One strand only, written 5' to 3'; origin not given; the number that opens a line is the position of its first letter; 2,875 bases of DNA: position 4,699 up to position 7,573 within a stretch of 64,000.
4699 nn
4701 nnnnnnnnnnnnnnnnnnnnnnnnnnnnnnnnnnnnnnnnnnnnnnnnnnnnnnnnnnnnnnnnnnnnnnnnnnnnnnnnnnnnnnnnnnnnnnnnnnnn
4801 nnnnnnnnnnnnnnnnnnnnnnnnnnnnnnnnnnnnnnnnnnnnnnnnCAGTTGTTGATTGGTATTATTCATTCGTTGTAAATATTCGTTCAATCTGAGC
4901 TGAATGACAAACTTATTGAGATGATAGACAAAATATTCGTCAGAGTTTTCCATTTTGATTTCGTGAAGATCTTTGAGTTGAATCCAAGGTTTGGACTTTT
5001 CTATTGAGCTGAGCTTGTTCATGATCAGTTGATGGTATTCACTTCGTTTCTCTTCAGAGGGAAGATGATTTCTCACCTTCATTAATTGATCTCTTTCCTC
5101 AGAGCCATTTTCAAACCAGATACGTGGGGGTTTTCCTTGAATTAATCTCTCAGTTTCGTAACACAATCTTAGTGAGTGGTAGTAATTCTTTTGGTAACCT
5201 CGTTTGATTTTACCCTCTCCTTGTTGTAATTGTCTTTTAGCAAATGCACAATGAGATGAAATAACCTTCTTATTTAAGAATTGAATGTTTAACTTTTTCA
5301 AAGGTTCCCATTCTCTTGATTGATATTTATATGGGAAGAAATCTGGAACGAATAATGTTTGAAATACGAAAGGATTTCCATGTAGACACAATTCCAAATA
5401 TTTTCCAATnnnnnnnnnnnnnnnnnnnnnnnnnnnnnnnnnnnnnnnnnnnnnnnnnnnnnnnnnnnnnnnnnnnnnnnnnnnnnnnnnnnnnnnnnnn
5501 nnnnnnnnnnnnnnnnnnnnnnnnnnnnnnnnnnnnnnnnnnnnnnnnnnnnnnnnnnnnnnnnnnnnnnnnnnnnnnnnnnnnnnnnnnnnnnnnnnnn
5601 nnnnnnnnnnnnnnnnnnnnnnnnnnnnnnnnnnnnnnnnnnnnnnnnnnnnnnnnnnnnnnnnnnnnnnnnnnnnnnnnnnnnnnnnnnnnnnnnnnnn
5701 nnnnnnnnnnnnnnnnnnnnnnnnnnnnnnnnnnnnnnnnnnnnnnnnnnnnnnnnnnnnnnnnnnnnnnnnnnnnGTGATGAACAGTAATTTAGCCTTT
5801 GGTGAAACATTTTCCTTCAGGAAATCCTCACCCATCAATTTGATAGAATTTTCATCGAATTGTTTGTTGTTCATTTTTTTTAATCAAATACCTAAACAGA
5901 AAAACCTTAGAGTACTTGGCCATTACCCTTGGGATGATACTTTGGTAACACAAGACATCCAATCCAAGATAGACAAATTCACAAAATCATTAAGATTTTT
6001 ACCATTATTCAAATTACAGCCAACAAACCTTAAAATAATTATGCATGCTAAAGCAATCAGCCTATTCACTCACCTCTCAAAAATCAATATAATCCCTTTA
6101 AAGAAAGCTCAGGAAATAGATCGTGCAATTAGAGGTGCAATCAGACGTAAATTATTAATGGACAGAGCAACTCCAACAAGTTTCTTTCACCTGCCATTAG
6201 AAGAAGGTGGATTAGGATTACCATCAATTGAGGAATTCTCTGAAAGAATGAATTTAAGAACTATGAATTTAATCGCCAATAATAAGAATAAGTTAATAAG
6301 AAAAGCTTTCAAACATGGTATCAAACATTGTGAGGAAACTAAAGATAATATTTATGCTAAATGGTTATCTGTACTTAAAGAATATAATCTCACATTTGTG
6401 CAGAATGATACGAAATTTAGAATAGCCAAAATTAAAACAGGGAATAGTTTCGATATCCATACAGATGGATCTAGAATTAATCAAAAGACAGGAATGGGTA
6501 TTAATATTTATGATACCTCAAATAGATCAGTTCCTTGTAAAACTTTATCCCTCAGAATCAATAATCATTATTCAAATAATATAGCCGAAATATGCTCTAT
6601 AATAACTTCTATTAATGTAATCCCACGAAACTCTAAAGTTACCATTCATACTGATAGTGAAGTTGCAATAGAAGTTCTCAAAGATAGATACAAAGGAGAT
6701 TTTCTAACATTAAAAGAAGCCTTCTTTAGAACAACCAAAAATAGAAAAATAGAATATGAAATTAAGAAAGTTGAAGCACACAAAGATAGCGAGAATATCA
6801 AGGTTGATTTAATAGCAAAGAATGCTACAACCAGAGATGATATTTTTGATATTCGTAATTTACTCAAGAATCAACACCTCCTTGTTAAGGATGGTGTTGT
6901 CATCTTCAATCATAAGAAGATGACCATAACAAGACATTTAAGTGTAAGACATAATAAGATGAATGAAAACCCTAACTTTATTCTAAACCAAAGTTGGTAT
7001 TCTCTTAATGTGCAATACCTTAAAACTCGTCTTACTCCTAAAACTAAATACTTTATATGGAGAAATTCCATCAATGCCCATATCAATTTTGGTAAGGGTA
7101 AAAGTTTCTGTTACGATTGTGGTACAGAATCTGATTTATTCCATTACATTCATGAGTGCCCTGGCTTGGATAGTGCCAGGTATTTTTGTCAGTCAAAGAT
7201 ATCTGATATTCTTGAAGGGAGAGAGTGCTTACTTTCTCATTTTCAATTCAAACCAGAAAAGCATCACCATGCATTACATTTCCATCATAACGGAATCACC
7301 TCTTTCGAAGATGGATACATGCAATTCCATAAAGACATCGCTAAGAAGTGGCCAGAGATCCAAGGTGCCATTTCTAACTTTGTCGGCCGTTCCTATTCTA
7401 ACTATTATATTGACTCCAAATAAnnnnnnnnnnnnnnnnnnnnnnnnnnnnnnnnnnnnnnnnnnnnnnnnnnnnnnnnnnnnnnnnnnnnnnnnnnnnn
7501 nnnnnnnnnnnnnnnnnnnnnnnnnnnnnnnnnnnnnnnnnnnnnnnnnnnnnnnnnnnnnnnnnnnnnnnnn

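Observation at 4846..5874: Eukaryotic small nucleotidyltransferase with an OAS/SMODS-like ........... motif, immediately abutting a retroelement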

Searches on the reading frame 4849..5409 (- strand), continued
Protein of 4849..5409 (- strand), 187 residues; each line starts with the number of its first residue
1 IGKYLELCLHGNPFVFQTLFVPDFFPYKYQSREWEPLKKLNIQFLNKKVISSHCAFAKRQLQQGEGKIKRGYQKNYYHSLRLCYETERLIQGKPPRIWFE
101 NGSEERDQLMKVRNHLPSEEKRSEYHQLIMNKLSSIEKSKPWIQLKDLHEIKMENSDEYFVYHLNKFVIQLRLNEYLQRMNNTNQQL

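Call 93: search_protein_families(library=pfam, proteins=[P0131, P0134, P0126, P0127, P0129, P0147, P0151, P0238], max_evalue=0.001)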
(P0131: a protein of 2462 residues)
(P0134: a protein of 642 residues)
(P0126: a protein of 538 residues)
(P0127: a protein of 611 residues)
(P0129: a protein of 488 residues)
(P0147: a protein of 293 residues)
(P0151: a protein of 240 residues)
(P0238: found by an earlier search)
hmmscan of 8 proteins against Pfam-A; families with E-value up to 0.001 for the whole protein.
P0131 (2462 aa): 9 families
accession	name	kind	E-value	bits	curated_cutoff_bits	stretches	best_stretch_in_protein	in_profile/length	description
PF09067.16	EpoR_lig-bind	-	3.3e-104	342.6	27.3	2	566-613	4-50/104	Erythropoietin receptor, ligand binding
PF00041.27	fn3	-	1.4e-55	185.9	25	1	290-367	2-69/84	Fibronectin type III domain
PF18207.7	LIFR_N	-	5.7e-35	119.9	24.1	0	2305-2372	2-65/79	Leukemia inhibitory factor receptor N-terminal domain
PF25552.1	LIFR_D4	-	4.4e-33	113.8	25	0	2304-2329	6-31/95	Leukemia inhibitory factor receptor D4 domain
PF09240.16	IL6Ra-bind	-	8.1e-17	62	24.3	0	2305-2344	1-40/96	Interleukin-6 receptor alpha chain, binding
PF24421.1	Ig_J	-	1e-08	35.6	29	0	2294-2384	3-97/104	Tip attachment protein J, Ig-like domain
PF14312.12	FG-GAP_2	-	3.7e-08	33.9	23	1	95-124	1-29/49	FG-GAP repeat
PF04526.18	DUF568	-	1.2e-05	26.4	25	0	495-548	7-55/100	Protein of unknown function (DUF568)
PF05971.18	Methyltransf_10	-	5.3e-05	23.1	23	0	1930-1966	42-78/299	RNA methyltransferase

P0134 (642 aa): 1 family
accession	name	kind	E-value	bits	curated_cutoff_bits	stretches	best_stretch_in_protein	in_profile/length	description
PF10127.15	RlaP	-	4.7e-17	62.9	23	2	38-286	11-207/249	RNA repair pathway DNA polymerase beta family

P0126 (538 aa): 1 family
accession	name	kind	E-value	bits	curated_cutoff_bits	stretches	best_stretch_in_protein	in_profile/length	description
PF10127.15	RlaP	-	9.5e-23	81.6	23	1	41-251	19-246/249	RNA repair pathway DNA polymerase beta family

P0127 (611 aa): 1 family
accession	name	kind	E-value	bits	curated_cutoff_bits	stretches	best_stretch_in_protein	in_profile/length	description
PF10127.15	RlaP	-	1.2e-27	97.6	23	2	28-205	17-172/249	RNA repair pathway DNA polymerase beta family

P0129 (488 aa): 1 family
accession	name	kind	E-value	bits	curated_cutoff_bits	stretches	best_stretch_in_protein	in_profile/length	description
PF10127.15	RlaP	-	1e-18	68.4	23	2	24-125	68-169/249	RNA repair pathway DNA polymerase beta family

P0147 (293 aa): 1 family
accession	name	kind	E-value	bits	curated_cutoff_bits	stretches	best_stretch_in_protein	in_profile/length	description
PF10127.15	RlaP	-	6.9e-23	82.1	23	1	21-245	17-239/249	RNA repair pathway DNA polymerase beta family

P0151 (240 aa): 1 family
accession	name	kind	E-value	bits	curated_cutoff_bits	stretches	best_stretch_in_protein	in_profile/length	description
PF10127.15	RlaP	-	1.1e-19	71.6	23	1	18-201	17-198/249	RNA repair pathway DNA polymerase beta family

P0238 (244 aa): 1 family
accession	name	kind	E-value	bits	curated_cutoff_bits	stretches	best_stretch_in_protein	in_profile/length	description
PF10127.15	RlaP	-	2.8e-10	40.7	23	1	52-200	68-228/249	RNA repair pathway DNA polymerase beta family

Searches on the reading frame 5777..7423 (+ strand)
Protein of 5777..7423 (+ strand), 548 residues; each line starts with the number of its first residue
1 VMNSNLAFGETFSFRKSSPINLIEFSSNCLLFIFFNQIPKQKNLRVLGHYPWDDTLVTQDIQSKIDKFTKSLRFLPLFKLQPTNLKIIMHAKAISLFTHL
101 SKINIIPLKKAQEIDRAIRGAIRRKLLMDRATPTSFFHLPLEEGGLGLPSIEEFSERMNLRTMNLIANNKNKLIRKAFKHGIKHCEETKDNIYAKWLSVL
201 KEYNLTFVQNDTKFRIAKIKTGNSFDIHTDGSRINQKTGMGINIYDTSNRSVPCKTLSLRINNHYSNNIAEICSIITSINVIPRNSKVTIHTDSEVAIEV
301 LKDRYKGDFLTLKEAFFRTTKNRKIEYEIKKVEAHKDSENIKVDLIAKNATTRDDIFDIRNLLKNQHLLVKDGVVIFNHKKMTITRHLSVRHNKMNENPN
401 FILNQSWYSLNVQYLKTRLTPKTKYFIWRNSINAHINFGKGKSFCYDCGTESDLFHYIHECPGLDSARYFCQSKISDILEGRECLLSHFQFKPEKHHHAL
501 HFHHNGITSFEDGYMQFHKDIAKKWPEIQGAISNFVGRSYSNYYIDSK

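Call 29: search_protein_families(library=pfam, proteins=[window:5777-7423:+], max_evalue=0.01)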
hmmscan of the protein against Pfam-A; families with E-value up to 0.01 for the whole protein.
window:5777-7423:+ (548 aa): 1 family
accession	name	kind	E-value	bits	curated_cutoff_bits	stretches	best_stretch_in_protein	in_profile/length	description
PF00075.30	RNase_H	-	6e-11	43.1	25.8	1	225-350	4-139/141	RNase H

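Call 87: find_related_loci(query=window:5891-7420:+, collection=metagenome_contigs, flank=6000)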
Query window:5891-7420:+ (510 aa) in metagenome_contigs; peptide patterns used: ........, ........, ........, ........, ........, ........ (x = any residue, [..] = any of these).
117 stretches matched a pattern, but none encodes a relative of the query by tblastn (E <= 1e-3).

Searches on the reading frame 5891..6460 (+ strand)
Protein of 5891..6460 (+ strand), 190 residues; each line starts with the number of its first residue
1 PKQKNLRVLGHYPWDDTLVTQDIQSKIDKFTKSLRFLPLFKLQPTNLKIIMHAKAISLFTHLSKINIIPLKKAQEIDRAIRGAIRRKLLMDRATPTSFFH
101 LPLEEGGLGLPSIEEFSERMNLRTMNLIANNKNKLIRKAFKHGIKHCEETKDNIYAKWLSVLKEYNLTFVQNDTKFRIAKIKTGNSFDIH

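Call 71: search_protein_families(library=pfam, proteins=[window:5891-6460:+], max_evalue=10)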
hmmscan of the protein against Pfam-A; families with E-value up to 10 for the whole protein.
window:5891-6460:+ (190 aa): 1 family
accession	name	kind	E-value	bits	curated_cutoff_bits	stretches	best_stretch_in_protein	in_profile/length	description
PF18534.6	HBD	-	0.12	13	32.9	1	9-35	35-61/84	Helical bundle domain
